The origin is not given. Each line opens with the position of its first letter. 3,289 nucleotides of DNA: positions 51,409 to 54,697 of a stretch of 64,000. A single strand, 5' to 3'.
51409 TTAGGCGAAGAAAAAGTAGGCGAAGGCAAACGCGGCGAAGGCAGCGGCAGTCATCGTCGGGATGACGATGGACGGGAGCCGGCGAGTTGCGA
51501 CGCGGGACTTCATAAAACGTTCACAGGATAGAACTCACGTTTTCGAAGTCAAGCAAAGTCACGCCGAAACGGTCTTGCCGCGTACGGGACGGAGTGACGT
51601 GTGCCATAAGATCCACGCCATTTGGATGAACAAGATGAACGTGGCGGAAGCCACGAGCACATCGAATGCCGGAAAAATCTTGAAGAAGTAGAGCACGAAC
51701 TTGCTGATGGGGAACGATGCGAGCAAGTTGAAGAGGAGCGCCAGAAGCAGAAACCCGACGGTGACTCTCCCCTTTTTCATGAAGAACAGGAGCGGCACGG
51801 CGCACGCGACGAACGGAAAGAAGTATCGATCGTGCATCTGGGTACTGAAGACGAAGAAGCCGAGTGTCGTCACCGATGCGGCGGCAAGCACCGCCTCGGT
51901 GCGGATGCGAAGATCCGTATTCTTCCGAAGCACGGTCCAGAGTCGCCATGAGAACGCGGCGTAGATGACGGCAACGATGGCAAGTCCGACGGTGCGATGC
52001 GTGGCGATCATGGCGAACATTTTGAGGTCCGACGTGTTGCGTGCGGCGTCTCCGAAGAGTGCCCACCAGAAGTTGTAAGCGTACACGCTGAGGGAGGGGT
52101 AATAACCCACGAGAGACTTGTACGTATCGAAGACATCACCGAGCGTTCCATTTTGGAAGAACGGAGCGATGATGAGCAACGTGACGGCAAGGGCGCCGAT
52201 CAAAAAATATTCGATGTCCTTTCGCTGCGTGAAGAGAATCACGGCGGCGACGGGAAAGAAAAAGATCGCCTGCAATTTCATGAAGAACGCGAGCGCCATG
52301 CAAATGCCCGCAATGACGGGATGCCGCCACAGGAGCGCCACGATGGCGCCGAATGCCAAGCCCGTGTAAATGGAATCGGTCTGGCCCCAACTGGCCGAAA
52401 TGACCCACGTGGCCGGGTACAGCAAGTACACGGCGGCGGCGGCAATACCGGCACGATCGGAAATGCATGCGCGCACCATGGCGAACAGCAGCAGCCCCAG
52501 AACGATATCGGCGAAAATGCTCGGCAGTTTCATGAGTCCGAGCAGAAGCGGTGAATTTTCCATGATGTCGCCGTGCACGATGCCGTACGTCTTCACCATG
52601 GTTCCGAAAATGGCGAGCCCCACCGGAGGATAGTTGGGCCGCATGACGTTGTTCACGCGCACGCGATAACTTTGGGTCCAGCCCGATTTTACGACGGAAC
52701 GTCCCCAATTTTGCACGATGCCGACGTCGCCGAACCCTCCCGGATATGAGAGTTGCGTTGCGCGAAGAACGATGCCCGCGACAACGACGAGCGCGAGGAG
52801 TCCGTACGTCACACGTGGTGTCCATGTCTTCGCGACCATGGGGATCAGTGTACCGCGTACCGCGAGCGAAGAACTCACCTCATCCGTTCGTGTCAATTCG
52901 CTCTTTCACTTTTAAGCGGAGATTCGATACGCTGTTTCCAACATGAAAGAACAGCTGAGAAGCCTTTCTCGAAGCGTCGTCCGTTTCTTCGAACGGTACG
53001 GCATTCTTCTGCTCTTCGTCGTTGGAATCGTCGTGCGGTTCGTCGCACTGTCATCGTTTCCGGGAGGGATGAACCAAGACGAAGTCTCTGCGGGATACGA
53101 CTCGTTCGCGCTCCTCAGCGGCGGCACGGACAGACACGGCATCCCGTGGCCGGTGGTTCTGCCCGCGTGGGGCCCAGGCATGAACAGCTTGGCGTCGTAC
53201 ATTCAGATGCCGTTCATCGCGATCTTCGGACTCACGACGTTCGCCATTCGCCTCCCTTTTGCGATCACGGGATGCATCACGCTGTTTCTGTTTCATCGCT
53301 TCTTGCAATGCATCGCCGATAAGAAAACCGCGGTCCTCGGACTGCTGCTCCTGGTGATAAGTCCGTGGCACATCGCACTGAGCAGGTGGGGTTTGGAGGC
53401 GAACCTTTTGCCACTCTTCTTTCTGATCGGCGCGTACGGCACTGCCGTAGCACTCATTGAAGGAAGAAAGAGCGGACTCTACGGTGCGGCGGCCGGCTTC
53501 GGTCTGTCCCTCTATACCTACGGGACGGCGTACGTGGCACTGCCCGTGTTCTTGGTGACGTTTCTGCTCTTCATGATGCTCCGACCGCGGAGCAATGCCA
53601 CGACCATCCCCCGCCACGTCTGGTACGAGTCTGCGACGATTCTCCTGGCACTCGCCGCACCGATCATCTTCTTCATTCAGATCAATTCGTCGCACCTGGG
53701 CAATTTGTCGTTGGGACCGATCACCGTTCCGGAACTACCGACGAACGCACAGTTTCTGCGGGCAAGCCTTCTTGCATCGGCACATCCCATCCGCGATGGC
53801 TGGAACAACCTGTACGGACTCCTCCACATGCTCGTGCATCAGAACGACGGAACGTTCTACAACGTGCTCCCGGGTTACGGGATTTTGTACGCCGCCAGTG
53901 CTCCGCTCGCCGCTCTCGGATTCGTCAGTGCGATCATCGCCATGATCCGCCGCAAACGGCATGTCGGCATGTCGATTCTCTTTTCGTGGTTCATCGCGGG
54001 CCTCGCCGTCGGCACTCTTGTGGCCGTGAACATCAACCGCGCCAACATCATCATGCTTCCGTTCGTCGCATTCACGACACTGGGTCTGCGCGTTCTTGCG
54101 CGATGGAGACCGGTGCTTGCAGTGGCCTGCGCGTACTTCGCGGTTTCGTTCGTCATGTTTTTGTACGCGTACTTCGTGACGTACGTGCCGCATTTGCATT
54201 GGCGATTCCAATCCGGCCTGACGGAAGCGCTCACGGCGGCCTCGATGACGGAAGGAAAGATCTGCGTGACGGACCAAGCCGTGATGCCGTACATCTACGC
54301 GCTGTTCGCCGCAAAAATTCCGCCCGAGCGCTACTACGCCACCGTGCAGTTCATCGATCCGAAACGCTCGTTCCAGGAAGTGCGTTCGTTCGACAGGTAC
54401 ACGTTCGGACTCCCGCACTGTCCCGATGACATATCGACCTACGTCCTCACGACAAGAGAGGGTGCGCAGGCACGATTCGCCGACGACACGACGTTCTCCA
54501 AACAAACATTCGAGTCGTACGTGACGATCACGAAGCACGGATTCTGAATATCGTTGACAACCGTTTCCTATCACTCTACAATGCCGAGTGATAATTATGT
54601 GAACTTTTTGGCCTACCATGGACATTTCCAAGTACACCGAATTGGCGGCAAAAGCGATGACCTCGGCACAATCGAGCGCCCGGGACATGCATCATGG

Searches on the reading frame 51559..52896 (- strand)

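Call 79: search_protein_families(library=pfam, proteins=[window:51559-52896:-])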
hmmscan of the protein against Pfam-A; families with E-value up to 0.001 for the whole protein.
window:51559-52896:- (445 aa): 1 family
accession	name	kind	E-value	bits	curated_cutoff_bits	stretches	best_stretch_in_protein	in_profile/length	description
PF09594.16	GT87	-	1.5e-06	28.6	25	1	126-339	22-230/237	Glycosyltransferase family 87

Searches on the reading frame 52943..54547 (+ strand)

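Call 79: search_protein_families(library=pfam, proteins=[window:52943-54547:+])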
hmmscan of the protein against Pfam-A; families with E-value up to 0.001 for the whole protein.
window:52943-54547:+ (534 aa): 1 family
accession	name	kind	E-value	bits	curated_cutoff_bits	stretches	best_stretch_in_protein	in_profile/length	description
PF13231.12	PMT_2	-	3.6e-11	44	26.1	1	83-242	5-158/160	Dolichyl-phosphate-mannose-protein mannosyltransferase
